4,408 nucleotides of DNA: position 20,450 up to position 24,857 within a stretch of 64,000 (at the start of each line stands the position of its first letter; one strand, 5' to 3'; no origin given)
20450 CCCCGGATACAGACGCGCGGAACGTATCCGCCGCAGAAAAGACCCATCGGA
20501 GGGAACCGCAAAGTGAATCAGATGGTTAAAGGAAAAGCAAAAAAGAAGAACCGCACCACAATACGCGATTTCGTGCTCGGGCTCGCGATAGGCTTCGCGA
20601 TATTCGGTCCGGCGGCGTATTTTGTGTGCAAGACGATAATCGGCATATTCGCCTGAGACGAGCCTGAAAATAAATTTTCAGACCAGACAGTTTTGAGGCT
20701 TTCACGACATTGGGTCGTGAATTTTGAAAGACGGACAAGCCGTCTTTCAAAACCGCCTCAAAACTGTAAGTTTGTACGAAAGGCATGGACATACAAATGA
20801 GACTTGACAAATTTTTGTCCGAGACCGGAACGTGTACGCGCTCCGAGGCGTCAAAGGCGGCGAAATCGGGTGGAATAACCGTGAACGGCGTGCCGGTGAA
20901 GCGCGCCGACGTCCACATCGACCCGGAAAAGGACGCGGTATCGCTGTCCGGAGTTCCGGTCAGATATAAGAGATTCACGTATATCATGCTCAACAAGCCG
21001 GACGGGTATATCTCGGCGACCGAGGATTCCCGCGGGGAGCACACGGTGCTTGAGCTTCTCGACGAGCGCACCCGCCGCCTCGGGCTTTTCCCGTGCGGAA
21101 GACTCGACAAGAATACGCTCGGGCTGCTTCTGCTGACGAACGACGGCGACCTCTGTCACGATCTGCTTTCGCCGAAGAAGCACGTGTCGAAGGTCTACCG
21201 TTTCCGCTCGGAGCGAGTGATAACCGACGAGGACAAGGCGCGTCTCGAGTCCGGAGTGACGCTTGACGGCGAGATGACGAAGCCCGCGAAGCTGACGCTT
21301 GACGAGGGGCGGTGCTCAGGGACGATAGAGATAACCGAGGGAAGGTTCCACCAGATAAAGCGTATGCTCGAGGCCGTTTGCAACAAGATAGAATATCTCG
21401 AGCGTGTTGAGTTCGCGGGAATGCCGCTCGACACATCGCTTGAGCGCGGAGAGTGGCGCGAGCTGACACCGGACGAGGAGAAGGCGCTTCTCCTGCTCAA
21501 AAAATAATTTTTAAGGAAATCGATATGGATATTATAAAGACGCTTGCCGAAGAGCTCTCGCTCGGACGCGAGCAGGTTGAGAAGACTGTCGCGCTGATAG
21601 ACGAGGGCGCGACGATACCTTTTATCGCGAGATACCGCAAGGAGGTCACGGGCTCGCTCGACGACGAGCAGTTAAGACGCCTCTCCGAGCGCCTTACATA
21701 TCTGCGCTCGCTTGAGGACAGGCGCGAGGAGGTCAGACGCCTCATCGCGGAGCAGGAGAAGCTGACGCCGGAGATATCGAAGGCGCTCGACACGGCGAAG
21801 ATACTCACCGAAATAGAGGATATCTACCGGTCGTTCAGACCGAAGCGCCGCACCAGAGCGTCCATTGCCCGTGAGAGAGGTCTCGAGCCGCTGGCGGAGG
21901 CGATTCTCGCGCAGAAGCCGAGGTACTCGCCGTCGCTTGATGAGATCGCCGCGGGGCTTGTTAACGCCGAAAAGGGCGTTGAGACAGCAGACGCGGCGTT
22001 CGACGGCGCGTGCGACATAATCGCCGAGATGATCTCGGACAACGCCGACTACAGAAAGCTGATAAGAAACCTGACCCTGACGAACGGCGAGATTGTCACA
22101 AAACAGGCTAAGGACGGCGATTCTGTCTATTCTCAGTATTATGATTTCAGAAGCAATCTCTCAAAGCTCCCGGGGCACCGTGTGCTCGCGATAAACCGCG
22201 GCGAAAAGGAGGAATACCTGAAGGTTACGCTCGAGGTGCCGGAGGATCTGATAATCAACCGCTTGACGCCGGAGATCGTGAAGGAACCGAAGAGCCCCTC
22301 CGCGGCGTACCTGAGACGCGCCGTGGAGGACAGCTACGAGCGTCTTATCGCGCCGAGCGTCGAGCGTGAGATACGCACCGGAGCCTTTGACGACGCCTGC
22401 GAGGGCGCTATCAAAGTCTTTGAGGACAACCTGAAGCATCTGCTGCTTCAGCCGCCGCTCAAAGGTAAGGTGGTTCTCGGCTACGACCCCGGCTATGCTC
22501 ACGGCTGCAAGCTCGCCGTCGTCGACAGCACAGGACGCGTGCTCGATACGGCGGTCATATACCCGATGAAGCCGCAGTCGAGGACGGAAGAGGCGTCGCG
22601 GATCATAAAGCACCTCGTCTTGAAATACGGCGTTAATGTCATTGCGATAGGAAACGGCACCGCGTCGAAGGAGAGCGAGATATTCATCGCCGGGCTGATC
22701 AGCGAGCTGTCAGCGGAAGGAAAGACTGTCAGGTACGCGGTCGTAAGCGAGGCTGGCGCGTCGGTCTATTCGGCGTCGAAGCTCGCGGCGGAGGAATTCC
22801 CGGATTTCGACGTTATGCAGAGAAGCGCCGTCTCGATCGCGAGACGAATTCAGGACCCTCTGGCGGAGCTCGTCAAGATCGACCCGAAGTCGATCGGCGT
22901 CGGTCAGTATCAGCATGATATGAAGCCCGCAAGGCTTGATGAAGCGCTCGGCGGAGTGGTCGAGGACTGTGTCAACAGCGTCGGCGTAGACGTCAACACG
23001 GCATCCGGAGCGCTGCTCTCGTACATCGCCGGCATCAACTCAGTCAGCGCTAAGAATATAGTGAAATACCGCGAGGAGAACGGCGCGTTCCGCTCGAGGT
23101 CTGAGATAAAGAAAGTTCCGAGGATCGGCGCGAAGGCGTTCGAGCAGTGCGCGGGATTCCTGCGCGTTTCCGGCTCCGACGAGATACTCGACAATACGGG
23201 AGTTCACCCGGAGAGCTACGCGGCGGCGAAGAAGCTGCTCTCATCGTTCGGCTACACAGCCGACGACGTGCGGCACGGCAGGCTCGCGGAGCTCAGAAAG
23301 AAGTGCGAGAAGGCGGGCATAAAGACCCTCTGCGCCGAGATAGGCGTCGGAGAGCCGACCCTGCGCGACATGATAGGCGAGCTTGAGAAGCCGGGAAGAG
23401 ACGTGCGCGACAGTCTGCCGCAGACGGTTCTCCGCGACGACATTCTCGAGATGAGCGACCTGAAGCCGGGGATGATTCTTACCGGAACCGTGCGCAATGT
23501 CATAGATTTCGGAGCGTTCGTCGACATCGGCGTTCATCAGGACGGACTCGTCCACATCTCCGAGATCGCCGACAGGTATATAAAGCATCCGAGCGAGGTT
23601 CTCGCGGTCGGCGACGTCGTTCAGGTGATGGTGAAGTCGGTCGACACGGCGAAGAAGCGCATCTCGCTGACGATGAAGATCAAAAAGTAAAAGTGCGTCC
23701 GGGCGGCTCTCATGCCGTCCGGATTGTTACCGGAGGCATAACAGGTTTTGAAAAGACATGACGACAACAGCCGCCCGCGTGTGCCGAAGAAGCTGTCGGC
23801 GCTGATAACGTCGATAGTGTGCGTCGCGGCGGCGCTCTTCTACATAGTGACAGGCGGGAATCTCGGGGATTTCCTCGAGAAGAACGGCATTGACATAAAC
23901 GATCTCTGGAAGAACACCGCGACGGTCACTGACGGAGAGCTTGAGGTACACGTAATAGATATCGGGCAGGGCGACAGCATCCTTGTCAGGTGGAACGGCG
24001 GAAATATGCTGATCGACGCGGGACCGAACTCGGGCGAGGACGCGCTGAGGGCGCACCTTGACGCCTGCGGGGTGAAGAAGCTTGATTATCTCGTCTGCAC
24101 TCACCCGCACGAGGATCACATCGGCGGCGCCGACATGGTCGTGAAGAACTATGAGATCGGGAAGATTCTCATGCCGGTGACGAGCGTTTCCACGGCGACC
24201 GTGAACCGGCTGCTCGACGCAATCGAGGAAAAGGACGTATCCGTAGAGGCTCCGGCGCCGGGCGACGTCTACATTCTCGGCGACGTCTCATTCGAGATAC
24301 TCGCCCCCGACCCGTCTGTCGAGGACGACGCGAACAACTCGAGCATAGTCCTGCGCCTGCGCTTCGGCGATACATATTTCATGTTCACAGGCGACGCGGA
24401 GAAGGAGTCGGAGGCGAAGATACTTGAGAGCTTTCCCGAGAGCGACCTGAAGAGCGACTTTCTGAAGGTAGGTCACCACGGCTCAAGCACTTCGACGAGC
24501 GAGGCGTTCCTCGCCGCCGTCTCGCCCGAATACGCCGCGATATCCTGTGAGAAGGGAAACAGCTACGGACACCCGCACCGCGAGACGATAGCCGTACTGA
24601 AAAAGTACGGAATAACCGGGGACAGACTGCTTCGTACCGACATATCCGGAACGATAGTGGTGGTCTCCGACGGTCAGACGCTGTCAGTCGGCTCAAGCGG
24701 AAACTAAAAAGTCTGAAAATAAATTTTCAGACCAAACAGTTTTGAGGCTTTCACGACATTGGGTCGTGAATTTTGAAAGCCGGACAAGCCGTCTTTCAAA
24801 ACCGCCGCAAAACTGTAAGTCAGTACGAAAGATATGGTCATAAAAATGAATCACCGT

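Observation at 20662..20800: Rep109: a 109-nt four-helix element present three times, always sense-oriented directly after a + strand stop codon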

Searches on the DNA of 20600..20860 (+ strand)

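Call 12: search_rna_families(source=window, start=20600, end=20860, threshold=evalue, max_evalue=10)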
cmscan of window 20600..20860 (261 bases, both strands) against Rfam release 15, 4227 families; matches with E-value up to 10: 4.
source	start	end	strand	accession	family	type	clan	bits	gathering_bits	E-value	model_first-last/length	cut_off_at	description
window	20726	20750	+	RF00617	cHP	Cis-reg;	CL00129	18.4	40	0.18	17-41/45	no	Flavivirus capsid hairpin cHP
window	20724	20748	-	RF00617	cHP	Cis-reg;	CL00129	16.7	40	0.49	17-41/45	no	Flavivirus capsid hairpin cHP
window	20600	20750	+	RF02601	BASRCI337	Gene; sRNA;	-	14.9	229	0.14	50-191/191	5'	Brucella sRNA CI337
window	20725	20751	+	RF03904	MIR7991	Gene; miRNA;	-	13.1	58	7.4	1-47/47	no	MIR7991 microRNA precursor family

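Call 41: search_dna_similar(query=window:20655-20800:+, collection=phages, mode=distant, max_evalue=0.001)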
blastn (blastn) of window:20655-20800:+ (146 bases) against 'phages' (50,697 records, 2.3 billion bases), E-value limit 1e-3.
No match.

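Call 42: search_dna_similar(query=window:20655-20800:+, collection=plasmids, mode=distant, max_evalue=0.001)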
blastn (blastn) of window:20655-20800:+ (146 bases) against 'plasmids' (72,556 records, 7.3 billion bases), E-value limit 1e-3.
No match.

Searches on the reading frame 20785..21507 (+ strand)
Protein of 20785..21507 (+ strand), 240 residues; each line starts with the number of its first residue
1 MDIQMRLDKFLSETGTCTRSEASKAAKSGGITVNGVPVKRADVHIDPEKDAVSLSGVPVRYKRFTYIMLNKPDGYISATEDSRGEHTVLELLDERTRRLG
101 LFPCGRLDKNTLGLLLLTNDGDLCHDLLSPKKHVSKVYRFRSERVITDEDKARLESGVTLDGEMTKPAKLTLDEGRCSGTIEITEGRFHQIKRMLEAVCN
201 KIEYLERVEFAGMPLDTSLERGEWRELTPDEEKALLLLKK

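Call 28: search_protein_families(library=pfam, proteins=[window:20797-21507:+])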
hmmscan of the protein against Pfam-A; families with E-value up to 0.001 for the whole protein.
window:20797-21507:+ (236 aa): 2 families
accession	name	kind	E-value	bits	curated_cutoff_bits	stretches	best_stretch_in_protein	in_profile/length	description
PF00849.27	PseudoU_synth_2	-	3.2e-20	73.3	26.8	1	62-193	2-152/152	RNA pseudouridylate synthase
PF01479.30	S4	-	1.1e-09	38.3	22.8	1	1-43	1-44/48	S4 domain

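Call 29: find_homologous_proteins(query=window:20797-21507:+, max_evalue=1e-30)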
Query window:20797-21507:+ (236 aa): 7963 proteins with E <= 1e-30 among 8000 candidates; the best 120 are listed.
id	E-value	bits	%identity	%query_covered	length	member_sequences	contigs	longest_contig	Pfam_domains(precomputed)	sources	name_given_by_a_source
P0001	1.7e-149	514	99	100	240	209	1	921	PF00849.28,PF01479.31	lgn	-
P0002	9.5e-116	403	78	98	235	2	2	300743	PF00849.28,PF01479.31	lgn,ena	-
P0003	1.1e-114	400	79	100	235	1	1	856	PF00849.28,PF01479.31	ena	-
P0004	4.1e-111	388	74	98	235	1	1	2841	PF00849.28,PF01479.31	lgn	-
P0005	5.4e-111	388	75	98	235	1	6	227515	PF00849.28,PF01479.31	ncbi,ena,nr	ncbi:MAG: rRNA pseudouridine synthase [Clostridia bacterium]|nr:rRNA pseudouridine synthase [Clostri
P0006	3.2e-110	385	74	98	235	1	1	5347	PF00849.28,PF01479.31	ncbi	-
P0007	3.7e-110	385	75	98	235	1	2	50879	PF00849.28,PF01479.31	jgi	-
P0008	1.7e-109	383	74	98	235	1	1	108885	PF00849.28,PF01479.31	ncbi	-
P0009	2.2e-108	379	73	98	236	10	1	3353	PF00849.28,PF01479.31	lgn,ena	-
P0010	4.1e-108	378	74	98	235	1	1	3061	PF00849.28,PF01479.31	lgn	-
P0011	7.7e-108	377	73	98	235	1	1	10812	PF00849.28,PF01479.31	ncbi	-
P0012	4.6e-107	375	72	98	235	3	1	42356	PF00849.28,PF01479.31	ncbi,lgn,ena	-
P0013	6.1e-107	374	72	98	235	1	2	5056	PF00849.28,PF01479.31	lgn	-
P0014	1.1e-106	374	74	98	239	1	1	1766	PF00849.28,PF01479.31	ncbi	-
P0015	3.2e-106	372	71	98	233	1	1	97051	PF00849.28,PF01479.31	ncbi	-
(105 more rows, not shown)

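Call 30: find_encoding_contigs(protein=window:20785-21507:+, flank=3000, max_places=8)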
Protein window:20785-21507:+ (240 aa): 6 contigs read that carry it; 4 places shown.
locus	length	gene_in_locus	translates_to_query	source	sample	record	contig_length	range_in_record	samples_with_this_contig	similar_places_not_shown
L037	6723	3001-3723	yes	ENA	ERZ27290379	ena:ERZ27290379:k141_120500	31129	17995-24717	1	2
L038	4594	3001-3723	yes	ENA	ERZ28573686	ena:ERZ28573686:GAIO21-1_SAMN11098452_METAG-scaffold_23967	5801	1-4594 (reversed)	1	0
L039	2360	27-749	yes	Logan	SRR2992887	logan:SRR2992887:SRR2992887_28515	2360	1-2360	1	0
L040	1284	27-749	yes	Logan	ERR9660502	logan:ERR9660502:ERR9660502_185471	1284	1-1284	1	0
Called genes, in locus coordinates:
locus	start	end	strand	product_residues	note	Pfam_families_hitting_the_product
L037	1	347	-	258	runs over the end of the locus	PF07833:Cu_amine_oxidN1 (weak), PF07486:Hydrolase_2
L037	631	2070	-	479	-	PF00587:tRNA-synt_2b, PF03129:HGTP_anticodon, PF09180:ProRS-C_1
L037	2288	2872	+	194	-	-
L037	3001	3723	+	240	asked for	PF01479:S4, PF00849:PseudoU_synth_2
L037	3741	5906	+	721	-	PF09371:Tex_N, PF22706:Tex_central_region, PF14639:YqgF, PF16921:Tex_YqgF, PF14635:HHH_7, PF12836:HHH_3, PF17674:HHH_9, PF00575:S1, +1 more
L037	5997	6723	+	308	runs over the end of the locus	PF00753:Lactamase_B, PF23023:Anti-Pycsar_Apyc1 (weak), PF12706:Lactamase_B_2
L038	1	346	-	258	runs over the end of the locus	PF07833:Cu_amine_oxidN1 (weak), PF07486:Hydrolase_2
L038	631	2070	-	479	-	PF00587:tRNA-synt_2b, PF03129:HGTP_anticodon, PF09180:ProRS-C_1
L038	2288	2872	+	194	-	-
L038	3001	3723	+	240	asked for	PF01479:S4, PF00849:PseudoU_synth_2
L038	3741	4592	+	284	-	?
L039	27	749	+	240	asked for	PF01479:S4, PF00849:PseudoU_synth_2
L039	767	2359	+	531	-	?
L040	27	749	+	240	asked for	PF01479:S4, PF00849:PseudoU_synth_2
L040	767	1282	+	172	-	?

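Call 31: find_encoding_contigs(protein=P0002, flank=3000, max_places=4)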
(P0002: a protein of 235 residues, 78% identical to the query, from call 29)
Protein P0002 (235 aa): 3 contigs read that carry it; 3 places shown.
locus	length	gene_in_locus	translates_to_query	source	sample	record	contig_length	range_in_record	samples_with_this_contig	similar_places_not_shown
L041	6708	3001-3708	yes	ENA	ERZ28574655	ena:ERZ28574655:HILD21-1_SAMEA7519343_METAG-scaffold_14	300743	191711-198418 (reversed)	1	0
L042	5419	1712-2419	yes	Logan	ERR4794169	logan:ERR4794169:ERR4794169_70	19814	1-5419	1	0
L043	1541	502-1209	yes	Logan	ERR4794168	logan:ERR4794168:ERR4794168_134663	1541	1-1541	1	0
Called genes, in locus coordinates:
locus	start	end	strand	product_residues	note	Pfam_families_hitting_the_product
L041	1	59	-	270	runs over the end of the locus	PF07833:Cu_amine_oxidN1 (weak), PF07486:Hydrolase_2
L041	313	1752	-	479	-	PF00587:tRNA-synt_2b, PF03129:HGTP_anticodon, PF09180:ProRS-C_1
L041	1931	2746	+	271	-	-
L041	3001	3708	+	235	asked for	PF01479:S4, PF00849:PseudoU_synth_2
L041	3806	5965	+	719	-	PF09371:Tex_N, PF22706:Tex_central_region, PF16921:Tex_YqgF, PF14639:YqgF, PF12836:HHH_3, PF17674:HHH_9, PF00575:S1, PF23459:S1_RRP5, +1 more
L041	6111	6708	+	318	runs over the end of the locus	PF00753:Lactamase_B, PF23023:Anti-Pycsar_Apyc1 (weak), PF12706:Lactamase_B_2 (weak)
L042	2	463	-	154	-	?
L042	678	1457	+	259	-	-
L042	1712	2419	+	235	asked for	PF01479:S4, PF00849:PseudoU_synth_2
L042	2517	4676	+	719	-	PF09371:Tex_N, PF22706:Tex_central_region, PF16921:Tex_YqgF, PF14639:YqgF, PF12836:HHH_3, PF17674:HHH_9, PF00575:S1, PF23459:S1_RRP5, +1 more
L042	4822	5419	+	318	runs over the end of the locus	PF00753:Lactamase_B, PF23023:Anti-Pycsar_Apyc1 (weak), PF12706:Lactamase_B_2 (weak)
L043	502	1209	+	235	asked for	PF01479:S4, PF00849:PseudoU_synth_2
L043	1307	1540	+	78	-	?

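Call 34: list_cluster_members(proteins=[P0001])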
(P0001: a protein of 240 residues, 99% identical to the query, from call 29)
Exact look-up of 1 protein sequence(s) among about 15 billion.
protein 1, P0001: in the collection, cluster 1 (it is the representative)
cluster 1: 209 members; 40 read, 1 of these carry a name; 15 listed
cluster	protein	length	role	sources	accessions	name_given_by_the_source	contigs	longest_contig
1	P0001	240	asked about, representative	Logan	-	-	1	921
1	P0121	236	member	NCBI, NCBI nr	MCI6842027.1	MAG: rRNA pseudouridine synthase [Clostridiales bacterium] | rRNA pseudouridine synthase [Clostridiales bacterium]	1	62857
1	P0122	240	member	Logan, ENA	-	-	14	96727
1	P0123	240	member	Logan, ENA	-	-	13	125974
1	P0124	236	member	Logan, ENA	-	-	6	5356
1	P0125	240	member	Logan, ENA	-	-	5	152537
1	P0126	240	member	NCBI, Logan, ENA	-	-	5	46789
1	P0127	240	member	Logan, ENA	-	-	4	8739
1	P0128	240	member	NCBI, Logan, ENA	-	-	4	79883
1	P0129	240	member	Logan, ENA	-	-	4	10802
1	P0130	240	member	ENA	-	-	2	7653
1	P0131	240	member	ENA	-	-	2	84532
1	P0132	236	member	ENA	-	-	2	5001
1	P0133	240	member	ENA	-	-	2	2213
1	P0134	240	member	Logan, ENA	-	-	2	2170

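Call 35: find_encoding_contigs(protein=P0124, flank=1500, max_places=6)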
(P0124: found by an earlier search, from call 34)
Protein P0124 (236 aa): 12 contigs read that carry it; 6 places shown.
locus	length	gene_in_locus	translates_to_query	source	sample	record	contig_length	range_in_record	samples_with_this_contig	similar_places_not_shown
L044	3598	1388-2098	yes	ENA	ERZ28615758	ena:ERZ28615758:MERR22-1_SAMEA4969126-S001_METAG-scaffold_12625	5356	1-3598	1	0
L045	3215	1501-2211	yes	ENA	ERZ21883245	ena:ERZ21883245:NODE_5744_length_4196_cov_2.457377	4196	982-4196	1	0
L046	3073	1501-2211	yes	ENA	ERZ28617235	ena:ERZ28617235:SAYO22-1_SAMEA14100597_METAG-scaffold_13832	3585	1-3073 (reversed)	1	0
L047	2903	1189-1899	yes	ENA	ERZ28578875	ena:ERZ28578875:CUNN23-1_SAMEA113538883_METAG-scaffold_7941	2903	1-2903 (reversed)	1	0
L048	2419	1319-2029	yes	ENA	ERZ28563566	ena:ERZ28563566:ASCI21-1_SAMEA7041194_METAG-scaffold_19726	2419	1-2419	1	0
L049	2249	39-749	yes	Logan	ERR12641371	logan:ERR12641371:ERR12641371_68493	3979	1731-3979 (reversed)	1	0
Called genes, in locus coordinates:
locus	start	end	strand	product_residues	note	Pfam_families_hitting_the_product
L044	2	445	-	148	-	?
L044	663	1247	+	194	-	-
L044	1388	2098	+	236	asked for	PF01479:S4, PF00849:PseudoU_synth_2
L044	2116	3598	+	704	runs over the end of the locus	PF09371:Tex_N, PF22706:Tex_central_region, PF14639:YqgF, PF16921:Tex_YqgF, PF14635:HHH_7, PF12836:HHH_3, PF17674:HHH_9, PF00575:S1, +1 more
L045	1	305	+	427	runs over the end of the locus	?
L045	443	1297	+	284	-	PF19821:Phage_capsid_2 (weak), PF25209:Phage_capsid_4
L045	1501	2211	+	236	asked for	PF01479:S4, PF00849:PseudoU_synth_2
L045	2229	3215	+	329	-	?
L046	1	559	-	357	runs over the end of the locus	?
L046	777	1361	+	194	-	-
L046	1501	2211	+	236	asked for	PF01479:S4, PF00849:PseudoU_synth_2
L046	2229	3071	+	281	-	?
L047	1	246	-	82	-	?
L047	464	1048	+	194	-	-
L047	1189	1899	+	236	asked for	PF01479:S4, PF00849:PseudoU_synth_2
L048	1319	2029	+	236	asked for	PF01479:S4, PF00849:PseudoU_synth_2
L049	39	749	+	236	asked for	PF01479:S4, PF00849:PseudoU_synth_2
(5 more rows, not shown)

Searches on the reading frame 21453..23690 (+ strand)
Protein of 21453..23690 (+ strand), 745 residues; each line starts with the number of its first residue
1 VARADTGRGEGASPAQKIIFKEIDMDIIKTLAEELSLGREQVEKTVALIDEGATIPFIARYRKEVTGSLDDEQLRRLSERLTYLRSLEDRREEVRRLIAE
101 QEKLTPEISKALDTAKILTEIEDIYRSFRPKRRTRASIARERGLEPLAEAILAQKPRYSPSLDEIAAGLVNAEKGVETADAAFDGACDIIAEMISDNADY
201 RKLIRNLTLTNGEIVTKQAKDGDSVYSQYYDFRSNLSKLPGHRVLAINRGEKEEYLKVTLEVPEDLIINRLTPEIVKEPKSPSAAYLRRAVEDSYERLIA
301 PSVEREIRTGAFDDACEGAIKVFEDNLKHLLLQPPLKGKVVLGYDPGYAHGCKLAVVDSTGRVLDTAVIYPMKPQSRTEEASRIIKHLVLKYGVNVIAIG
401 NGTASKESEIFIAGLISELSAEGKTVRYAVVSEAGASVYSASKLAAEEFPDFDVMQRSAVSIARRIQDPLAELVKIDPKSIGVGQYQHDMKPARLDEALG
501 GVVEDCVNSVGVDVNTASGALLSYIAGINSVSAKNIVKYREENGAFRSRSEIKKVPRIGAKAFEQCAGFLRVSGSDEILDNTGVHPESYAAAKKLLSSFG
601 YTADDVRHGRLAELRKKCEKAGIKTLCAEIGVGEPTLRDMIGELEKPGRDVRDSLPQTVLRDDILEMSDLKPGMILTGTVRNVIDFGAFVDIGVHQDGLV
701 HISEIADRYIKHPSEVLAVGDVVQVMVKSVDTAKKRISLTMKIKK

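Call 28: search_protein_families(library=pfam, proteins=[window:21453-23690:+])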
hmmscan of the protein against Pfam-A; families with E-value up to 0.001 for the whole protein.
window:21453-23690:+ (745 aa): 10 families
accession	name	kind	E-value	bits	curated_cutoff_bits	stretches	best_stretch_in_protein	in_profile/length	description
PF16921.10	Tex_YqgF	-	4.2e-52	176.3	27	1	339-467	1-126/126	Tex protein YqgF-like domain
PF09371.15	Tex_N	-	7.1e-31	106.2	32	1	25-98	1-74/75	Tex-like protein N-terminal domain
PF12836.13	HHH_3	-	6.5e-29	100.3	27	1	507-571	1-65/65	Helix-hairpin-helix motif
PF22706.1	Tex_central_region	-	6.2e-25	88.7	27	1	163-323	7-178/178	Tex central region-like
PF00575.29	S1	-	3.4e-18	66.2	22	1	671-742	3-74/74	S1 RNA binding domain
PF17674.7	HHH_9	-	6e-18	65.9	23.1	1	577-652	1-70/70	HHH domain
PF14639.11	YqgF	-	3.8e-10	40.2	35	1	355-474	24-147/150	Holliday-junction resolvase-like of SPT6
PF23459.1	S1_RRP5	-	1.8e-09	38.4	27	1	670-739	1-70/72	RRP5 S1 domain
PF14635.12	HHH_7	-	1e-07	32.7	27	1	480-572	5-103/104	Helix-hairpin-helix motif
PF03934.19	T2SSK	-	0.00082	20.1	24.2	0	512-560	1-49/63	Type II secretion system (T2SS), protein K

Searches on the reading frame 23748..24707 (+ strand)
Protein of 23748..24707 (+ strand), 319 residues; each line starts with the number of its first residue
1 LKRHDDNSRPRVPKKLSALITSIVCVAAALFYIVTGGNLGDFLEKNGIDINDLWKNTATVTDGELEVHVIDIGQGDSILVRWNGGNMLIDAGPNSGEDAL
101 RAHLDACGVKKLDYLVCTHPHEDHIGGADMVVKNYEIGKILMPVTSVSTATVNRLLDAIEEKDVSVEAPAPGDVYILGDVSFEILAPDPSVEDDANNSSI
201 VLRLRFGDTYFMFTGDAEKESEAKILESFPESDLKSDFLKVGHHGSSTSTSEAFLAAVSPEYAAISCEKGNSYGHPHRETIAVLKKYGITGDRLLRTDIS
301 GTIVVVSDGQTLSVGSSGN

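Call 28: search_protein_families(library=pfam, proteins=[window:23748-24707:+])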
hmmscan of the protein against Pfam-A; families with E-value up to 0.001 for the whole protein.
window:23748-24707:+ (319 aa): 2 families
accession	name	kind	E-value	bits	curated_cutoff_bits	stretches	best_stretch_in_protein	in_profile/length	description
PF00753.33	Lactamase_B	-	2.4e-21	77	22.7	1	72-266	3-193/196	Metallo-beta-lactamase superfamily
PF12706.13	Lactamase_B_2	-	3.3e-08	33.8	27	1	86-233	2-158/200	Beta-lactamase superfamily domain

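Call 38: find_encoding_contigs(protein=window:23781-24707:+, flank=1200, max_places=10)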
Protein window:23781-24707:+ (308 aa): 3 contigs read that carry it; 1 place shown.
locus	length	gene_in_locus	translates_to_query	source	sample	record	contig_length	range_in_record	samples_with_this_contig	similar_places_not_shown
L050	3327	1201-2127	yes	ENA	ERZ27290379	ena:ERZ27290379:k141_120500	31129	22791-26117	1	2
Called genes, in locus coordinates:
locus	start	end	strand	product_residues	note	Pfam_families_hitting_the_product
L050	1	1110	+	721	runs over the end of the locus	PF09371:Tex_N, PF22706:Tex_central_region, PF14639:YqgF, PF16921:Tex_YqgF, PF14635:HHH_7, PF12836:HHH_3, PF17674:HHH_9, PF00575:S1, +1 more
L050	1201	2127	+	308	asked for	PF00753:Lactamase_B, PF23023:Anti-Pycsar_Apyc1 (weak), PF12706:Lactamase_B_2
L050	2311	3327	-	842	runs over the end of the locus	PF18989:DUF5722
